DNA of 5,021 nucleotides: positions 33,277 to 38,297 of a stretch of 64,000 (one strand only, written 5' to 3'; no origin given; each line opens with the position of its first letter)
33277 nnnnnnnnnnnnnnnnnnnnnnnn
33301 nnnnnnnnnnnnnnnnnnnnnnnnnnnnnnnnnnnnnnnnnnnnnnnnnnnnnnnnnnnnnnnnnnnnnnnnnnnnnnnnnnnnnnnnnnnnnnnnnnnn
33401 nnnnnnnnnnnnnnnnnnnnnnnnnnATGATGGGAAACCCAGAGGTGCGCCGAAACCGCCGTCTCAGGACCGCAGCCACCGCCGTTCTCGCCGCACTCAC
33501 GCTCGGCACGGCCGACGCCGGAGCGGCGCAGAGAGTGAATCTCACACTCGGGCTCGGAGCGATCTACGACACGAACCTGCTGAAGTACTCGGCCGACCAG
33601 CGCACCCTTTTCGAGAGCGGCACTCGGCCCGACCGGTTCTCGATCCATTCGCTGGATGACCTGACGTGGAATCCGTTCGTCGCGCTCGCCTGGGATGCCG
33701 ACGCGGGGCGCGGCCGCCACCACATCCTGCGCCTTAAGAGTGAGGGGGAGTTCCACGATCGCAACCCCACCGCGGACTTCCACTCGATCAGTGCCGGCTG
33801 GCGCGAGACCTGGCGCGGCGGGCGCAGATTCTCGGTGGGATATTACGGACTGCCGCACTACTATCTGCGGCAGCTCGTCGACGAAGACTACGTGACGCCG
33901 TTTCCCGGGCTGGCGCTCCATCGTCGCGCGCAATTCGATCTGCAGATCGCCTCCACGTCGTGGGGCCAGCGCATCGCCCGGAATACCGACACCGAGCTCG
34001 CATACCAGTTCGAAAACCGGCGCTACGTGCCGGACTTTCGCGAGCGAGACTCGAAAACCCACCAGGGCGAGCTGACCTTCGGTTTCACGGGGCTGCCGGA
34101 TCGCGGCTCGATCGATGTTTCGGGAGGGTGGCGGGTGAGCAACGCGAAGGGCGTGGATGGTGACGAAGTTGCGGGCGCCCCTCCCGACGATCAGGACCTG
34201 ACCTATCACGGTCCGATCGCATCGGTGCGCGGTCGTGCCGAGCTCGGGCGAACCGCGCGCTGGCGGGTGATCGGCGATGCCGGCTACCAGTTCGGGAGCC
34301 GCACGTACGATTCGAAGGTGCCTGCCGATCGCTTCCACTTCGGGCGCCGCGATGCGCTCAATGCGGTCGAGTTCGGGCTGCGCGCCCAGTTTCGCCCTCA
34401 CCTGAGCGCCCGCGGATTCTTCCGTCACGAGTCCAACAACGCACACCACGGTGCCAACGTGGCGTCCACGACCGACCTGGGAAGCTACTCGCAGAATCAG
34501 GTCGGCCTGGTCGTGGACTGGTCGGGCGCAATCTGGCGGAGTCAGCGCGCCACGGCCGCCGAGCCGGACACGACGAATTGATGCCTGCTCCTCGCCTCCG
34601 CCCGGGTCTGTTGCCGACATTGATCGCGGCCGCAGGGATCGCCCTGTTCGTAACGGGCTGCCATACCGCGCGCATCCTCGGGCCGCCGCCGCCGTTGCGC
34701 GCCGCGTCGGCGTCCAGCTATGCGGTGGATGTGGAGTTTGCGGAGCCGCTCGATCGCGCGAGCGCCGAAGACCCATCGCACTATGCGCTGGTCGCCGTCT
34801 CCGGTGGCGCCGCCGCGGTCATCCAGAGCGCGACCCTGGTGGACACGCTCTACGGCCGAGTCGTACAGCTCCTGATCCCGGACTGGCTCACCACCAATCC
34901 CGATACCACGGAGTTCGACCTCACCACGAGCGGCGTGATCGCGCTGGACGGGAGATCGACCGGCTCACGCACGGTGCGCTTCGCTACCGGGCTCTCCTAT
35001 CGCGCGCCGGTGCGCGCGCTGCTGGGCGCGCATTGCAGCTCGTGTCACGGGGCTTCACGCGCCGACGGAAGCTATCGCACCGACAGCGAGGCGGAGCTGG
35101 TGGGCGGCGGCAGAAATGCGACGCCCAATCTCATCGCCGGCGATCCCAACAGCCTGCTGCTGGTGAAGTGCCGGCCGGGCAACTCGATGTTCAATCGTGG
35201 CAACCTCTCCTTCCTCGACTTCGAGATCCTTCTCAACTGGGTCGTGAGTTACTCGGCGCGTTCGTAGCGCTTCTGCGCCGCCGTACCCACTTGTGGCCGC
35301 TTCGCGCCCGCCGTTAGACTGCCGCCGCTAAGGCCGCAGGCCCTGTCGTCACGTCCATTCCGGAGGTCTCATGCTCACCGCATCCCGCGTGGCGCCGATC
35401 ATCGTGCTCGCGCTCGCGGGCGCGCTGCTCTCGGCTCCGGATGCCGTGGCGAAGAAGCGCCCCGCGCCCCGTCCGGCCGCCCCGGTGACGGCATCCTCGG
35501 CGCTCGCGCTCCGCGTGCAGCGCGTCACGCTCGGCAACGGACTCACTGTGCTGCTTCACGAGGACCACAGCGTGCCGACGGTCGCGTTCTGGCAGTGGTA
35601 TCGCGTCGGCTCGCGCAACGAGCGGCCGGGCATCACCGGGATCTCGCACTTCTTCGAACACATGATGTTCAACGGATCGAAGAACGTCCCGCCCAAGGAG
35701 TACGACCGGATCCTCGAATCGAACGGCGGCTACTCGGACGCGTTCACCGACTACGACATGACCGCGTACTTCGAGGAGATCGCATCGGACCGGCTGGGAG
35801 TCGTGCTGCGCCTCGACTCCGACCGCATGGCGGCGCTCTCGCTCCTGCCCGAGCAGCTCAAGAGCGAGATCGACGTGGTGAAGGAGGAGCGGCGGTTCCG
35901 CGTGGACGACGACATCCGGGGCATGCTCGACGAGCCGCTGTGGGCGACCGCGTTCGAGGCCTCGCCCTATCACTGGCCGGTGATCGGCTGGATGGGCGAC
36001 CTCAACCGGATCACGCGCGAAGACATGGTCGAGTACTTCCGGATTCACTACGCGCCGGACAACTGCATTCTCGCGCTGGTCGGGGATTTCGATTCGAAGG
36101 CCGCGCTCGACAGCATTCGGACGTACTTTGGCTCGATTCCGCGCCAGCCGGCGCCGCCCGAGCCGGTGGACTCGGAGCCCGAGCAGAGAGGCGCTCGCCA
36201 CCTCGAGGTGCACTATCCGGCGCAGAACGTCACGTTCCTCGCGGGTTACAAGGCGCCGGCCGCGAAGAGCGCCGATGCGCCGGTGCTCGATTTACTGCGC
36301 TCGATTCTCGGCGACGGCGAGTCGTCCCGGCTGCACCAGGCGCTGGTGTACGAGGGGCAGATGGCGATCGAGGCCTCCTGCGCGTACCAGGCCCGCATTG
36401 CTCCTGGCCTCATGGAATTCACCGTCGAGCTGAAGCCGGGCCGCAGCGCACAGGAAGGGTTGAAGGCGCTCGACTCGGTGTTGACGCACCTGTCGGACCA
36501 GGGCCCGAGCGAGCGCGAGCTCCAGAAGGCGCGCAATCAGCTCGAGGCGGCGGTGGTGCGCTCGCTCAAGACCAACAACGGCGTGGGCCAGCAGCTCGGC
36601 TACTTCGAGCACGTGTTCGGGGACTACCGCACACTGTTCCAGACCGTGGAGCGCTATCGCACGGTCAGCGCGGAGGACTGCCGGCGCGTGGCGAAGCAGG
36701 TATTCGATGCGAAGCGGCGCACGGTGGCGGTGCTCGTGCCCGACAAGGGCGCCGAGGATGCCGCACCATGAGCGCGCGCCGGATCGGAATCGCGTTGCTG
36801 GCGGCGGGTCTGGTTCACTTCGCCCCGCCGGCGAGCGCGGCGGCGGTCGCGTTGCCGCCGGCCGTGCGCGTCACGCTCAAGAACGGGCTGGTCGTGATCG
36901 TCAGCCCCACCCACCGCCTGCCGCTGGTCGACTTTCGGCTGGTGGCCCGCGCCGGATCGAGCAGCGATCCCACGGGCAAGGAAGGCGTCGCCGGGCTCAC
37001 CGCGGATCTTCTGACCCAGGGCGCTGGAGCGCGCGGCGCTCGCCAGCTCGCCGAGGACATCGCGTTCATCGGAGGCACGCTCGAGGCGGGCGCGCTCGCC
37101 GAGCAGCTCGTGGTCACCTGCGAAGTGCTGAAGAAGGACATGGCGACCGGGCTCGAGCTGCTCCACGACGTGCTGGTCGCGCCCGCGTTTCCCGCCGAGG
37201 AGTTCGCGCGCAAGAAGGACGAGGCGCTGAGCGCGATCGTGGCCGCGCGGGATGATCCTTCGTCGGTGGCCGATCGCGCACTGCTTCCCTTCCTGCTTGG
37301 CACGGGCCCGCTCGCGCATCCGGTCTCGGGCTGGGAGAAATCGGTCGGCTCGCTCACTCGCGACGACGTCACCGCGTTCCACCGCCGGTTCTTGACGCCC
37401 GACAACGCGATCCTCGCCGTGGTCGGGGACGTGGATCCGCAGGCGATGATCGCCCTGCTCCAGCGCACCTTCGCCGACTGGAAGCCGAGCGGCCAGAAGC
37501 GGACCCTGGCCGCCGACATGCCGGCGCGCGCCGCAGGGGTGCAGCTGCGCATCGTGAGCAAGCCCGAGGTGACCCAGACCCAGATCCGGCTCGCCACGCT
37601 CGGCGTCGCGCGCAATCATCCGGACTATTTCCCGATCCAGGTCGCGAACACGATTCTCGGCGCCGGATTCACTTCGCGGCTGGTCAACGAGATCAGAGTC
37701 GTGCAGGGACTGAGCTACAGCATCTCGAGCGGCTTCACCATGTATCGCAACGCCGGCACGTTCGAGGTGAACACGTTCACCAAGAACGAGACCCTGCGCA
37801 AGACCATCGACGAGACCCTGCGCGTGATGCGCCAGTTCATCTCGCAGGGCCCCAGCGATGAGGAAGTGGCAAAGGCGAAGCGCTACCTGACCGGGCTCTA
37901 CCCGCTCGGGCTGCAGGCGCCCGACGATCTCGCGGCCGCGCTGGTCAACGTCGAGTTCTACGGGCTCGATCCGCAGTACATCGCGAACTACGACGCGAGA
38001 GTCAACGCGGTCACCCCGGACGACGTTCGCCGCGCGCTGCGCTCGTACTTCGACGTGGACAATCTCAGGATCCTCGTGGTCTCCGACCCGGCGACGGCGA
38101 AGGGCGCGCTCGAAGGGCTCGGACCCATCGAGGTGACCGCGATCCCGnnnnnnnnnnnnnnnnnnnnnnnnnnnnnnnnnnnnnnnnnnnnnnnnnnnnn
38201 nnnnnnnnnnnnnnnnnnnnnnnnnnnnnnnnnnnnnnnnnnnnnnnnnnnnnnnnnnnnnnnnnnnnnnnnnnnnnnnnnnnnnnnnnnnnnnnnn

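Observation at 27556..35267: Seven-gene translationally coupled envelope operon built around PgsB/PgsC but lacking PgsA, PgsE and CapD: candidate diderm poly-gamma-glutamate synthesis and export system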

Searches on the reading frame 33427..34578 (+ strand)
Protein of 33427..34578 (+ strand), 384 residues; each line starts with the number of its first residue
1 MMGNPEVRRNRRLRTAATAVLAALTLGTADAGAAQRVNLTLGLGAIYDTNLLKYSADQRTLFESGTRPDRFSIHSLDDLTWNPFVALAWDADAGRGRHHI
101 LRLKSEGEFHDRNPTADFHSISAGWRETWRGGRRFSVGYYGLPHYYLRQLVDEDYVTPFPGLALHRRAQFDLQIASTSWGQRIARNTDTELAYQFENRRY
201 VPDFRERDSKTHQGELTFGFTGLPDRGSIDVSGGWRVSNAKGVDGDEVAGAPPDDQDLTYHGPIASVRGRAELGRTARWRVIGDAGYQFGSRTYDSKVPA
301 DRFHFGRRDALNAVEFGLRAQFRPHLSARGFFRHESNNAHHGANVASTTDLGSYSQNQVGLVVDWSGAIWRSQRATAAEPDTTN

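Call 4: search_protein_families(library=ncbifam, proteins=[window:33427-34578:+], max_evalue=0.01)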
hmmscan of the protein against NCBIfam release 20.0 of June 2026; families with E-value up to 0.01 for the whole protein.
window:33427-34578:+ (384 aa): 0 families

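Call 5: search_protein_families(library=pfam, proteins=[window:33427-34578:+], max_evalue=0.01)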
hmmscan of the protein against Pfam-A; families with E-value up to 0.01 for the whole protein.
window:33427-34578:+ (384 aa): 0 families

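Call 10: find_homologous_proteins(query=window:33427-34578:+, max_evalue=0.001)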
Query window:33427-34578:+ (384 aa): 64 proteins with E <= 0.001 among 8000 candidates.
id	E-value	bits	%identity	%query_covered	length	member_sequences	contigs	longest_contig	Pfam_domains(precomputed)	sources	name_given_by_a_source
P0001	6.4e-260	880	100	100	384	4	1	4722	-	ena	-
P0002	5.4e-196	669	76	99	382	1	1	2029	-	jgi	-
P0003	2.1e-180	618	73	98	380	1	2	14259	-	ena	-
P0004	1.7e-177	609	75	92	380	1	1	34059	-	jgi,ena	jgi:hypothetical protein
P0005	1.3e-131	457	57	93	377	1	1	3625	-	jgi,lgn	jgi:hypothetical protein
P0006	2.7e-124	433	55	92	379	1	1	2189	-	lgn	-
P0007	1.2e-123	431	55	95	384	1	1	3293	PF13505.13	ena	-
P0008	2.0e-122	427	57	90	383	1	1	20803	-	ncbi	-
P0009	6.3e-120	419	57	88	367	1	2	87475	-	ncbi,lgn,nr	ncbi:MAG: hypothetical protein HZC42_13940 [Candidatus Eisenbacteria bacterium]|nr:hypothetical prot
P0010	3.9e-119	416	54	89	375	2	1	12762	-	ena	-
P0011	1.0e-116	408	51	95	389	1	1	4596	-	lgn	-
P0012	8.6e-116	405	52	96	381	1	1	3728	-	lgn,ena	-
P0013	1.4e-115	405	55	91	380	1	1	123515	PF13505.13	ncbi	-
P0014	7.6e-115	402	52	94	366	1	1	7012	-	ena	-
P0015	3.1e-114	400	53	95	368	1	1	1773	PF13505.13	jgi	jgi:hypothetical protein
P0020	1.1e-107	379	51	90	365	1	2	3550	PF13505.13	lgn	-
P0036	2.6e-100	354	49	93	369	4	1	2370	PF13505.13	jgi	-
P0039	3.2e-98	348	46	92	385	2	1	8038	PF13505.13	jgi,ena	-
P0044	7.2e-95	337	48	96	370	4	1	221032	-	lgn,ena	-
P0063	1.9e-73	266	41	94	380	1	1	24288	-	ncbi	-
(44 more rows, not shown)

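Call 11: find_encoding_contigs(protein=P0063, flank=10000, max_places=2)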
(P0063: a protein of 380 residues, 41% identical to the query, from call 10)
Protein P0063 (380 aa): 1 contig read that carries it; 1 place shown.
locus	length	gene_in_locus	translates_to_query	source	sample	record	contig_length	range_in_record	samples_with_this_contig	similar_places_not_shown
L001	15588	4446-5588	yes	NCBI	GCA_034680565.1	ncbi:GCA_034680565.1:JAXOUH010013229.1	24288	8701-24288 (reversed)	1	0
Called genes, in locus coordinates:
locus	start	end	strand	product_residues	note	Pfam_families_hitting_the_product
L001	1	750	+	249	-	?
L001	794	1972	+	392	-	PF08245:Mur_ligase_M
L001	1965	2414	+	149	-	PF14102:Caps_synth_CapC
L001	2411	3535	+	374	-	-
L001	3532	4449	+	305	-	-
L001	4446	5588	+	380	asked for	-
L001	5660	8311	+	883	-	PF00069:Pkinase, PF07714:PK_Tyr_Ser-Thr, PF01636:APH (weak), PF26549:Tricorn_N, PF07676:PD40, PF26550:Tricorn_2nd, PF07676:PD40, PF26549:Tricorn_N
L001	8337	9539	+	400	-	PF22580:KYNU_C (faint)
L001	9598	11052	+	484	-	PF13505:OMP_b-brl (weak), PF02412:TSP_3 (faint), PF00691:OmpA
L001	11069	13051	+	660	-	PF13431:TPR_17 (faint), PF13432:TPR_16 (faint), PF07719:TPR_2 (faint), PF13181:TPR_8 (faint), PF13424:TPR_12 (weak), PF13371:TPR_9 (weak), PF13414:TPR_11 (weak), PF00515:TPR_1 (weak), +3 more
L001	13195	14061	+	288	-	-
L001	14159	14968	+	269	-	PF00535:Glycos_transf_2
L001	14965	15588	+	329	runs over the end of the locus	PF13489:Methyltransf_23, PF07021:MetW, PF13847:Methyltransf_31, PF08241:Methyltransf_11, PF08242:Methyltransf_12, PF13649:Methyltransf_25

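Call 12: find_encoding_contigs(protein=P0044, flank=10000, max_places=2)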
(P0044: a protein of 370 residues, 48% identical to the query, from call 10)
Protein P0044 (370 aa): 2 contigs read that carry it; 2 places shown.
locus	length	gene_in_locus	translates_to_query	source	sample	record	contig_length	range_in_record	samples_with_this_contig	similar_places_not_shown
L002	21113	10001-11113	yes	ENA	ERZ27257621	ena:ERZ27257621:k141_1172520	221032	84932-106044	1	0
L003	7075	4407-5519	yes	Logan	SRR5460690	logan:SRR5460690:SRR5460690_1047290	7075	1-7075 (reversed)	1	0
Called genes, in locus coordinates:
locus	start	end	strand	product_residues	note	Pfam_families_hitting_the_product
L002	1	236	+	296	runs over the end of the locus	PF01590:GAF, PF13185:GAF_2, PF13492:GAF_3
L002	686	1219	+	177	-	PF01625:PMSR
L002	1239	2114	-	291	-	PF13411:MerR_1 (weak), PF13432:TPR_16, PF14559:TPR_19, PF12895:ANAPC3 (weak), PF13414:TPR_11 (weak), PF13432:TPR_16, PF13414:TPR_11, PF13431:TPR_17, +11 more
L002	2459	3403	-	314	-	PF02735:Ku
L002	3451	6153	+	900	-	PF13298:LigD_N, PF01068:DNA_ligase_A_M, PF04679:DNA_ligase_A_C, PF21686:LigD_Prim-Pol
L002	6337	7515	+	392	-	PF08245:Mur_ligase_M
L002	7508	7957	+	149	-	PF14102:Caps_synth_CapC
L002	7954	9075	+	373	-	-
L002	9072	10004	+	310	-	-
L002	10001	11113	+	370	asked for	-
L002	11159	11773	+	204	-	PF05908:Gamma_PGA_hydro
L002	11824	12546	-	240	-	PF00483:NTP_transferase, PF12804:NTP_transf_3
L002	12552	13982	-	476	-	PF01636:APH, PF22740:PapZ_C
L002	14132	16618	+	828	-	PF09826:Beta_propel (faint), PF08309:LVIVD, PF22494:choice_anch_I (faint), PF08309:LVIVD, PF13860:FlgD_ig (weak)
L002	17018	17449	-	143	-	PF09860:DUF2087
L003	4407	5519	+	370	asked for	-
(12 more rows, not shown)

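Call 13: find_encoding_contigs(protein=P0013, flank=10000, max_places=2)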
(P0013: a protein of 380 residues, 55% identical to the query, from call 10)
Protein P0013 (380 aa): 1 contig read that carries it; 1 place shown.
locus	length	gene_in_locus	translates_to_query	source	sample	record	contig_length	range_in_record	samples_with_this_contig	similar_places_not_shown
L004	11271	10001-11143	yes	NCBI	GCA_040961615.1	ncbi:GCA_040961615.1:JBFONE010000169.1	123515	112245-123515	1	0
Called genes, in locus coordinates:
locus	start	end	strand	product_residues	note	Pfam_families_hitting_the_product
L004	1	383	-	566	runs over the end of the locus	PF00528:BPD_transp_1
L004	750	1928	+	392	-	-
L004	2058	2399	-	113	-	PF00472:RF-1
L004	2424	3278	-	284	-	PF13560:HTH_31, PF01381:HTH_3, PF12844:HTH_19 (weak)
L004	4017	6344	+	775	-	PF02012:BNR (faint), PF25852:DUF6242_C (faint), PF14870:PSII_BNR (weak), PF15902:Sortilin-Vps10 (weak)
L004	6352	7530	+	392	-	PF08245:Mur_ligase_M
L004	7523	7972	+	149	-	PF14102:Caps_synth_CapC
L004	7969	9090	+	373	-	-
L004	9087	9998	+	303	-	-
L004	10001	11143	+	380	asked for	PF13505:OMP_b-brl (weak)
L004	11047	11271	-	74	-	?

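Call 21: search_solved_structures(query=A1, max_evalue=1)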
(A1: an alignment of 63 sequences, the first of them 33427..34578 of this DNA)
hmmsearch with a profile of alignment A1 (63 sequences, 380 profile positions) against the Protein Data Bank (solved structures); distinct sequences matched with E-value up to 1: 0.

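Call 31: predict_structure(alignment_id=A1)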
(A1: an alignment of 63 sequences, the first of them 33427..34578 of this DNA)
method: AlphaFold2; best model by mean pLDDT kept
length: 384 residues; sequences in the alignment: 63
mean_pLDDT: 91.0   pTM: 0.85
mean pLDDT of the five models: 91.0, 90.8, 90.2, 89.9, 89.6
residues with pLDDT >= 90: 277; 70-90: 79; 50-70: 19; < 50: 9
segments of 3 or more residues with pLDDT < 50: 26-31
pLDDT, mean of each block of 10 residues (from residue 1): 63 77 55 83 98 93 90 93 98 94 98 95 98 98 93 87 89 99 98 98 94 99 96 98 84 87 99 97 99 94 94 99 95 98 84 94 97 70 49
secondary structure, 60 per line:
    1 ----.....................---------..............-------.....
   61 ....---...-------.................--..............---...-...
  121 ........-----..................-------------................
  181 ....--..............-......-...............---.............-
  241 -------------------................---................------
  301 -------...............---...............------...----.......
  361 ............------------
elements in order: H5-25 E35-48 H56-64 E78-94 E97-110 E118-128 E134-151 E165-184 E187-200 H202-207 E209-223 E227-239 E260-275 E279-294 E308-322 E326-340 E354-372

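Call 35: fold_search(model_id=the predicted structure, library=pdb)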
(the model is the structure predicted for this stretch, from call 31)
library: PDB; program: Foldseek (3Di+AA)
matches with E <= 10: 879; with E <= 0.001: 207
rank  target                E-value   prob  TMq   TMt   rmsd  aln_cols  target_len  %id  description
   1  2x9k                  5.6e-08  1.00  0.47  0.62   6.8       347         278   11  Structure of a E.coli porin (released 2011-01-26)
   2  8jto                  8.6e-08  1.00  0.38  0.42  11.2       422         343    9  Outer membrane porin of Burkholderia pseudomallei (BpsOmp38) in complex with ceftazidime (released 2024-06-26)
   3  2wvp                  1.8e-07  1.00  0.43  0.59   6.9       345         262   11  Synthetically modified OmpG (released 2010-07-14)
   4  2iwv_A                2.1e-07  1.00  0.45  0.59   6.8       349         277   11  Structure of the monomeric outer membrane porin OmpG in the open and closed conformation (released 2006-08-14)
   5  7q5c                  2.7e-07  1.00  0.40  0.55   7.5       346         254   10  Crystal structure of OmpG in space group 96 (released 2022-11-16)
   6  4y25                  2.9e-07  1.00  0.38  0.47  13.4       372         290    8  Bacterial polysaccharide outer membrane secretin (released 2016-03-16)
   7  1t16_A                3.4e-07  1.00  0.41  0.38   9.3       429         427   10  Crystal structure of the bacterial fatty acid transporter FadL from Escherichia coli (released 2004-06-15)
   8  3pgu                  6.9e-07  1.00  0.42  0.40   9.4       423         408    8  Phe3Glu mutant of EcFadL (released 2011-05-25)
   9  3szd_B                7.3e-07  1.00  0.26  0.26  19.1       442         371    8  Crystal structure of Pseudomonas aeruginosa OccK2 (OpdF) (released 2012-02-08)
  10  8wv0_A                7.7e-07  1.00  0.42  0.47   9.4       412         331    9  Outer membrane porin of Burkholderia pseudomallei (BpsOmp38) (released 2024-10-30)
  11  6ehe                  9.1e-07  1.00  0.39  0.47  12.6       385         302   11  OmpTdeltaL8 (loop L8 deletion mutant of OmpT), an outer membrane protein of Vibrio cholerae (released 2018-04-25)
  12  8wv0_B                9.6e-07  1.00  0.40  0.45   9.9       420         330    9  Outer membrane porin of Burkholderia pseudomallei (BpsOmp38) (released 2024-10-30)
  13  4ctd_B                1.0e-06  1.00  0.41  0.62   6.6       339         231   10  X-ray structure of an engineered OmpG loop6-deletion (released 2014-08-13)
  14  5ldv                  1.5e-06  1.00  0.35  0.33  14.5       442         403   11  Crystal Structures of MOMP from Campylobacter jejuni (released 2016-10-26)
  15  3aeh_A                1.6e-06  1.00  0.31  0.40  16.7       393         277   10  Integral membrane domain of autotransporter Hbp (released 2010-07-07)
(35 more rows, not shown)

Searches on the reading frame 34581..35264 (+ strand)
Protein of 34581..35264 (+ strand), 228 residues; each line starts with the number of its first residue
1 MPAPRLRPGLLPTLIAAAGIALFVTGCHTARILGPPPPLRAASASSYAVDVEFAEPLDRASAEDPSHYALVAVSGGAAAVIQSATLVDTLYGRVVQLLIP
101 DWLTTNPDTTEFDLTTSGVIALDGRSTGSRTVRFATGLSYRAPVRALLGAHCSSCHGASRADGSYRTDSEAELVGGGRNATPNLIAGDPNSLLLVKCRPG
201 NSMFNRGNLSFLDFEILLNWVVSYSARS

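Call 4: search_protein_families(library=ncbifam, proteins=[window:34581-35264:+], max_evalue=0.01)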
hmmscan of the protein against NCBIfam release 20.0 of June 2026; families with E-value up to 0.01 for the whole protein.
window:34581-35264:+ (228 aa): 0 families

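Call 5: search_protein_families(library=pfam, proteins=[window:34581-35264:+], max_evalue=0.01)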
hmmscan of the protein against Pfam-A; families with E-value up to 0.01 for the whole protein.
window:34581-35264:+ (228 aa): 2 families
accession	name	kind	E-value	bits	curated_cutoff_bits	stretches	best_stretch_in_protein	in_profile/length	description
PF07635.16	PSCyt1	-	0.00059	20.8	22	1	152-195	1-43/59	Planctomycete cytochrome C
PF00034.26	Cytochrom_C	-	0.0091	17.7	21.3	0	146-162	6-22/90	Cytochrome c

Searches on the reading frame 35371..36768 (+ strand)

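Call 56: search_protein_families(library=pfam, proteins=[window:35371-36768:+], max_evalue=0.0001)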
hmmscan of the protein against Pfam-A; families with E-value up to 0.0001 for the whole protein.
window:35371-36768:+ (466 aa): 2 families
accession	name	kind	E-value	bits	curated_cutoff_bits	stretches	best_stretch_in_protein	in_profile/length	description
PF05193.26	Peptidase_M16_C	-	1.6e-28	100.2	23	1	213-391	1-181/181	Peptidase M16 inactive domain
PF00675.25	Peptidase_M16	-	9e-24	84.5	22.3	1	60-201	2-142/149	Insulinase (Peptidase family M16)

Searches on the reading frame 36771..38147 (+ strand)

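Call 56: search_protein_families(library=pfam, proteins=[window:36771-38147:+], max_evalue=0.0001)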
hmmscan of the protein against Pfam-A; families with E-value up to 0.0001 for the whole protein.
window:36771-38147:+ (459 aa): 2 families
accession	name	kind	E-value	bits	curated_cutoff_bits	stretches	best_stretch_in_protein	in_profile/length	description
PF05193.26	Peptidase_M16_C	-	1.2e-41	143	23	1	194-372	1-180/181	Peptidase M16 inactive domain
PF00675.25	Peptidase_M16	-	1.5e-12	48.1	22.3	1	51-176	11-136/149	Insulinase (Peptidase family M16)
